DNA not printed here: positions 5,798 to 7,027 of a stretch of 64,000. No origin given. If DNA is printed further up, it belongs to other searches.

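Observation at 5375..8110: Coding-constrained duplicate of the comM 3' end about 2.4 kb from the real one: footprint of site-specific integration into comM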

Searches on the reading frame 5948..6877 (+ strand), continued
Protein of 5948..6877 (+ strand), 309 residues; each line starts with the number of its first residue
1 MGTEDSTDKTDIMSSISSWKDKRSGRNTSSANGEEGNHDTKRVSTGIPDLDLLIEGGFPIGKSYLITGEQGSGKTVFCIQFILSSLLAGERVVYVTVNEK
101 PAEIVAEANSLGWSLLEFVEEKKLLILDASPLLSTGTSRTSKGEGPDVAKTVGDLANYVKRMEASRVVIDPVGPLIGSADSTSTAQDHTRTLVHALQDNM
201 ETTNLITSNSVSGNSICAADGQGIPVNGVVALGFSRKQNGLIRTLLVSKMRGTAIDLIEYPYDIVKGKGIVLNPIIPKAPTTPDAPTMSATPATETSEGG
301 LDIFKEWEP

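Call 26: search_protein_families(library=pfam, proteins=[L090:4004-4927:+, L090:4949-5776:+, L090:5971-6849:+, L090:1980-2654:-], max_evalue=0.01)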
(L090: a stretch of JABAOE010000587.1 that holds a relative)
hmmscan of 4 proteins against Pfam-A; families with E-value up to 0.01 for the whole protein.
L090:4004-4927:+ (307 aa): 5 families
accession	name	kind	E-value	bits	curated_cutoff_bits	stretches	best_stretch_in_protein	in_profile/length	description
PF00561.26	Abhydrolase_1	-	6.5e-20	72.3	25.8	1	25-274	1-244/245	alpha/beta hydrolase fold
PF12697.13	Abhydrolase_6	-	2.7e-14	54.8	26.3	1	27-274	1-210/217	Alpha/beta hydrolase family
PF12146.15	Hydrolase_4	-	3.6e-05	23.6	27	1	91-268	77-232/239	Serine aminopeptidase, S33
PF08386.16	Abhydrolase_4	-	4.2e-05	24.1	21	1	227-288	32-93/103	TAP-like protein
PF00326.27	Peptidase_S9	-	0.00023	21.2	22.6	0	165-289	85-209/213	Prolyl oligopeptidase family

L090:4949-5776:+ (275 aa): 2 families
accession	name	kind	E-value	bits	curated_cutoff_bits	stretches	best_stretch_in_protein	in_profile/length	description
PF01553.26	Acyltransferase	-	2.2e-26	92.7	23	1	92-218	1-131/132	Acyltransferase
PF19576.4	Acyltransf_2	-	0.0026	17.2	27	1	82-222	47-189/266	Acyltransferase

L090:5971-6849:+ (292 aa): 8 families
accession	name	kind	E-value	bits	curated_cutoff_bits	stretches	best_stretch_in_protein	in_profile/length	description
PF06745.19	ATPase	-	4.5e-49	167.3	26.6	1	51-280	1-226/231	KaiC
PF13481.12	AAA_25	-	6.2e-08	32.9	27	1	51-205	15-174/195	AAA domain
PF05625.17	PAXNEB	-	1.2e-05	24.9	28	1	51-114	19-83/366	PAXNEB protein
PF13173.12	AAA_14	-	0.00015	22.2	27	1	70-136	3-69/129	AAA domain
PF09848.15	SLFN-g3_helicase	-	0.0014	18.4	24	1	71-117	3-51/354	Schlafen group 3, DNA/RNA helicase domain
PF07088.17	GvpD_P-loop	-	0.0033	17.8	24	1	68-104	9-44/189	GvpD gas vesicle protein, P-loop domain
PF14417.12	MEDS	-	0.0045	17.3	29.8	1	87-150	18-81/161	MEDS: MEthanogen/methylotroph, DcmR Sensory domain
PF03796.21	DnaB_C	-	0.0054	16.6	27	1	51-110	2-60/255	DnaB-like helicase C terminal domain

L090:1980-2654:- (224 aa): 1 family
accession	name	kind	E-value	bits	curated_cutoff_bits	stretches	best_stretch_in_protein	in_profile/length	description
PF07331.16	TctB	-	1.7e-11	44.9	29.1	1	78-215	7-137/137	Tripartite tricarboxylate transporter TctB family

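Call 29: find_encoding_contigs(protein=P0014, flank=5000, max_places=3)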
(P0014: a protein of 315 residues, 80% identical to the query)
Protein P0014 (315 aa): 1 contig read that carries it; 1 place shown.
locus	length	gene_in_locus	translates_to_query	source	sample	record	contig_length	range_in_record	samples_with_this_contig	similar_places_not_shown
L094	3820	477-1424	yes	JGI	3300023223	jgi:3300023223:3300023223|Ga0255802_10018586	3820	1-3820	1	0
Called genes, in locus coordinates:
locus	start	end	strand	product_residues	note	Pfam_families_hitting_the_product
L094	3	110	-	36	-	?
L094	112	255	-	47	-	-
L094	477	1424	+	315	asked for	PF13481:AAA_25, PF05625:PAXNEB (faint), PF06745:ATPase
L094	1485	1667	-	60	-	-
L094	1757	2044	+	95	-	-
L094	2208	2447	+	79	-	PF00589:Phage_integrase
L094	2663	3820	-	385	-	?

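Call 30: find_encoding_contigs(protein=P0010, flank=5000, max_places=3)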
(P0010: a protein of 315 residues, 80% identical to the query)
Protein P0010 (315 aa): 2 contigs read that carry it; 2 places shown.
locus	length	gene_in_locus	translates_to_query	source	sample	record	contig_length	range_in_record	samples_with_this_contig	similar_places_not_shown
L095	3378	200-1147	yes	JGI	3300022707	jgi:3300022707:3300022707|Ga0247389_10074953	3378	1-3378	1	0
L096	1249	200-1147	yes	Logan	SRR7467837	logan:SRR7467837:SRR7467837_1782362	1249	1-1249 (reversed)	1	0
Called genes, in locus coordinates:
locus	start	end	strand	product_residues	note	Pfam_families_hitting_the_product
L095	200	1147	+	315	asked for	PF13481:AAA_25, PF05625:PAXNEB (faint), PF06745:ATPase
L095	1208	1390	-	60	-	-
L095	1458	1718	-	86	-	-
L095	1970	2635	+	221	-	-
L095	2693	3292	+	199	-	-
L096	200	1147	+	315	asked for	PF13481:AAA_25, PF05625:PAXNEB (faint), PF06745:ATPase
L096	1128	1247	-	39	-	?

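Call 31: find_encoding_contigs(protein=P0005, flank=5000, max_places=3)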
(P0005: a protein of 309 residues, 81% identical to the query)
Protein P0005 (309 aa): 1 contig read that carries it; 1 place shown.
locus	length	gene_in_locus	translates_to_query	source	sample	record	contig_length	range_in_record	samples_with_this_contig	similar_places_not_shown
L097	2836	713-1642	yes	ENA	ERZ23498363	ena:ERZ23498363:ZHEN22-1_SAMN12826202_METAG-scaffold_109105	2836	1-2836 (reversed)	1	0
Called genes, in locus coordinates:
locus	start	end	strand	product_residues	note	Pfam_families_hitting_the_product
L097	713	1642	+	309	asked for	PF13481:AAA_25, PF06745:ATPase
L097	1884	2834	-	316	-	?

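Call 35: find_encoding_contigs(protein=P0015, flank=5000, max_places=3)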
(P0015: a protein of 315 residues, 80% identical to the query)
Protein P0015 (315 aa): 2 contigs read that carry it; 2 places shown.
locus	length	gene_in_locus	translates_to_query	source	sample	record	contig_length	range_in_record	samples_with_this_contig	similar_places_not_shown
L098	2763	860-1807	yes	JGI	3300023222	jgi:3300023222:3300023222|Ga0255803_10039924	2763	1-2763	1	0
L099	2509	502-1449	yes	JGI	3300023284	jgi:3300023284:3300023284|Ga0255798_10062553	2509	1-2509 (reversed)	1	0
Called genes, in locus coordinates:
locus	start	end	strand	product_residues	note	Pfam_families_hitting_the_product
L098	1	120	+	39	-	?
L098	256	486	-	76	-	-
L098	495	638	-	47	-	-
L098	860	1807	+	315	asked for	PF13481:AAA_25, PF05625:PAXNEB (faint), PF06745:ATPase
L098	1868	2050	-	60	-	-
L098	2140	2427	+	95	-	-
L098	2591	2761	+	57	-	?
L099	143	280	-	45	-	-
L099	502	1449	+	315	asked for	PF13481:AAA_25, PF05625:PAXNEB (faint), PF06745:ATPase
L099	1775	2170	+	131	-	PF07963:N_methyl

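Call 36: find_encoding_contigs(protein=P0016, flank=5000, max_places=3)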
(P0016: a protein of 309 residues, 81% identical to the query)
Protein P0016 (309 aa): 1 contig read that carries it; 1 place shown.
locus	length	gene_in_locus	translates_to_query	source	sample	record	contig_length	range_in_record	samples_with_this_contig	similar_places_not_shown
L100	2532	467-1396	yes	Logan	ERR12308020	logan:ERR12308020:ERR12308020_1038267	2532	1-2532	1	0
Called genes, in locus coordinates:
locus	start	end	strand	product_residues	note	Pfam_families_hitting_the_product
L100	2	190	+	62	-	?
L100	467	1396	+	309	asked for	PF13481:AAA_25, PF06745:ATPase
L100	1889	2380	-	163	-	PF01078:Mg_chelatase, PF13335:Mg_chelatase_C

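Call 44: find_related_loci(query=window:5948-6877:+, collection=viral_contigs, flank=8000)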
Query window:5948-6877:+ (309 aa) in viral_contigs; peptide patterns used: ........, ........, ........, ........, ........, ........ (x = any residue, [..] = any of these).
9 stretches matched a pattern, but none encodes a relative of the query by tblastn (E <= 1e-3).

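Call 46: search_protein_families(library=pfam, proteins=[L094:1485-1667:-, L094:1757-2044:+, L094:2208-2447:+, L094:2663-3820:-, L095:1970-2635:+, L095:2693-3292:+, L095:1458-1718:-, L098:256-486:-, L087:6665-7204:-, L087:9291-9542:-], max_evalue=0.05)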
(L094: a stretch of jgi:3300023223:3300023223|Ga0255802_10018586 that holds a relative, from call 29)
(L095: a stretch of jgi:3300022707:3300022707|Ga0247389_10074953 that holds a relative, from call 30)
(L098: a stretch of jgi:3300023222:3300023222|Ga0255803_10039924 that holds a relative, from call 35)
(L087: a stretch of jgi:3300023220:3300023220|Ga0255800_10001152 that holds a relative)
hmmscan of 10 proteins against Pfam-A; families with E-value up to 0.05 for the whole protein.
L094:1485-1667:- (60 aa): 0 families

L094:1757-2044:+ (95 aa): 1 family
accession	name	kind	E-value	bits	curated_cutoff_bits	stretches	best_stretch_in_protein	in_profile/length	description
PF23163.1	CSD_RNase_II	-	0.03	14.7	24.3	0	16-53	14-51/60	CSD-like barrel domain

L094:2208-2447:+ (79 aa): 1 family
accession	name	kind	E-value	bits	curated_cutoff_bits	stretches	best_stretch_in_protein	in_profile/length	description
PF00589.27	Phage_integrase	-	1.7e-10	41.4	27.1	1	2-74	97-167/172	Phage integrase family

L094:2663-3820:- (385 aa): 4 families
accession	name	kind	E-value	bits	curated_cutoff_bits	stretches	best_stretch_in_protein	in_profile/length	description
PF00589.27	Phage_integrase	-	5.8e-21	75.5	27.1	1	178-354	2-168/172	Phage integrase family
PF22022.2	Phage_int_M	-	2.2e-07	31.4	27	1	38-110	1-73/96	Phage integrase central domain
PF14659.12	Phage_int_SAM_3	-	8.2e-05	23.2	22.6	1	38-76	2-40/58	Phage integrase, N-terminal SAM-like domain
PF13102.12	Phage_int_SAM_5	-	0.0023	18.7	22.3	0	128-155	65-92/98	Phage integrase SAM-like domain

L095:1970-2635:+ (221 aa): 1 family
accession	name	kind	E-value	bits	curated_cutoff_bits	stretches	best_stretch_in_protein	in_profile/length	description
PF17962.7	bMG6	-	0.016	15.8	23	1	16-94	14-90/112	Bacterial macroglobulin domain 6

L095:2693-3292:+ (199 aa): 1 family
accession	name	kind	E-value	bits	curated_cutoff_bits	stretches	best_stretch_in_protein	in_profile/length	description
PF01841.26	Transglut_core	-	0.0059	17.3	23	1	62-118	28-83/108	Transglutaminase-like superfamily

L095:1458-1718:- (86 aa): 1 family
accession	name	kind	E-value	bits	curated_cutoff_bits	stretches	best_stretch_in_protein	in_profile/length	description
PF20684.3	Fung_rhodopsin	-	0.018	15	27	1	6-71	96-161/237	Fungal rhodopsin domain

L098:256-486:- (76 aa): 0 families

L087:6665-7204:- (179 aa): 0 families

L087:9291-9542:- (83 aa): 0 families

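Call 56: search_protein_families(library=padloc, proteins=[window:5948-6877:+, L094:1485-1667:-, L090:4004-4927:+, L090:4949-5776:+], max_evalue=0.01)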
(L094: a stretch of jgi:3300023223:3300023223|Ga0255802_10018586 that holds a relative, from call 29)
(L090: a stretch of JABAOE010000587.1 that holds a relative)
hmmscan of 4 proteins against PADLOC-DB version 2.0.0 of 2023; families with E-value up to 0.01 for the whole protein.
window:5948-6877:+ (309 aa): 1 family
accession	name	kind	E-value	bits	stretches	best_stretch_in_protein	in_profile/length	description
PDLC04140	mad8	-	8.2e-06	23.5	1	58-141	24-86/314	mads_8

L094:1485-1667:- (60 aa): 0 families

L090:4004-4927:+ (307 aa): 0 families

L090:4949-5776:+ (275 aa): 0 families

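Call 57: search_protein_families(library=ncbifam, proteins=[window:5948-6877:+, L094:1485-1667:-], max_evalue=0.01)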
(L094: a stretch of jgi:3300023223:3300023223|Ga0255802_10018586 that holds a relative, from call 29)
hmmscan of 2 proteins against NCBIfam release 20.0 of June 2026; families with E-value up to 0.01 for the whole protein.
window:5948-6877:+ (309 aa): 18 families
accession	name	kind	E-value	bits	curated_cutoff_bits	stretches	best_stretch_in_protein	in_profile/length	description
NF006799.0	PRK09302.1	equivalog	1.4e-35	122.9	408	1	37-275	7-241/515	circadian clock protein KaiC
TIGR03881.1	KaiC_arch_4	hypoth_equivalog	2.2e-31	109.3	247.8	1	41-273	1-229/231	KaiC domain-containing protein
TIGR03877.1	thermo_KaiC_1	hypoth_equivalog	1.2e-29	103.5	307.25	1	41-273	2-233/238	KaiC domain-containing protein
TIGR02655.1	circ_KaiC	equivalog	2.3e-27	95.8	546.25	1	42-274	2-230/484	circadian clock protein KaiC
TIGR03880.1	KaiC_arch_3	hypoth_equivalog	1.2e-24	87.1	249.45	1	46-264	1-210/224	KaiC domain-containing protein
NF004723.0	PRK06067.1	subfamily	5.3e-13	49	194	1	34-172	7-138/243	flagellar accessory protein FlaH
NF052589.1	ArlH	equivalog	4.1e-12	46.3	215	1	48-201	7-150/229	archaellum protein ArlH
NF006320.0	PRK08533.1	equivalog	1.4e-11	44.5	215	1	49-140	12-103/230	flagellar accessory protein FlaH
TIGR03878.1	thermo_KaiC_2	hypoth_equivalog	1.2e-08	34.5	232.2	1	56-224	31-190/259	KaiC domain-containing protein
TIGR00416.1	sms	equivalog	2.2e-06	26.7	403.05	1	37-127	70-154/454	DNA repair protein RadA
NF005523.0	PRK07165.1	equivalog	7.6e-05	21.5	414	1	40-106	126-190/509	ATP F0F1 synthase subunit alpha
NF045863.1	glide_MMOB1660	exception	0.00038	19.5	600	1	43-111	123-189/515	MMOB1660 family gliding motility ATPase complex subunit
TIGR02012.1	tigrfam_recA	equivalog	0.00045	19.6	325.3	1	21-96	14-90/321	recombinase RecA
NF045936.2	MSC_0619_alpha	exception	0.0005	18.8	520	1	41-106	123-186/505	MSC_0619 family F1-like ATPase alpha subunit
NF006861.0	PRK09361.1-1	equivalog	0.00062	19.4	278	1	41-97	3-59/235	DNA repair and recombination protein RadB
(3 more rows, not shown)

L094:1485-1667:- (60 aa): 0 families

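Call 60: find_encoding_contigs(protein=P0021, flank=5000, max_places=2)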
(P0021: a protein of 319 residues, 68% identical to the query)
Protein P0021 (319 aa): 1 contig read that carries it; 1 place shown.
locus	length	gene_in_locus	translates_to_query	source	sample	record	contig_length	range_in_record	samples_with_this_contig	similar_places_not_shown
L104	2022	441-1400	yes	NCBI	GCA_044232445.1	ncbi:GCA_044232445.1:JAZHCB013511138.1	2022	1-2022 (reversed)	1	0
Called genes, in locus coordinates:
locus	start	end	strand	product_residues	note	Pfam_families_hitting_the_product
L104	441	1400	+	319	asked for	PF13481:AAA_25, PF05625:PAXNEB (weak), PF06745:ATPase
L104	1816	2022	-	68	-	?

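Call 61: find_encoding_contigs(protein=P0026, flank=7000, max_places=2)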
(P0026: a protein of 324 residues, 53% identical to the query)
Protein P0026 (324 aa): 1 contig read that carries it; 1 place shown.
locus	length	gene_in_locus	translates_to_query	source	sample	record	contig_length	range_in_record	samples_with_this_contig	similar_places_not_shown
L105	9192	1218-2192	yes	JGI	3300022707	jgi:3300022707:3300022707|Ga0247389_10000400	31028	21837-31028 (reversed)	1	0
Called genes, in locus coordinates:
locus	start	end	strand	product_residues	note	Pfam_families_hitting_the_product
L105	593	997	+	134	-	PF00072:Response_reg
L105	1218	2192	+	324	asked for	PF13481:AAA_25, PF06745:ATPase, PF14417:MEDS (weak)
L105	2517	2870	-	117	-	-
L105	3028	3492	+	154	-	-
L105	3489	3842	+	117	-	-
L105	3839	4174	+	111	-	-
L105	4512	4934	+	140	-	PF00293:NUDIX, PF14815:NUDIX_4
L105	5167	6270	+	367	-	PF02423:OCD_Mu_crystall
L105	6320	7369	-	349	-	-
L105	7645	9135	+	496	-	PF00108:Thiolase_N, PF22691:Thiolase_C_1, PF02803:Thiolase_C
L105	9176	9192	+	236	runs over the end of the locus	PF00392:GntR, PF07729:FCD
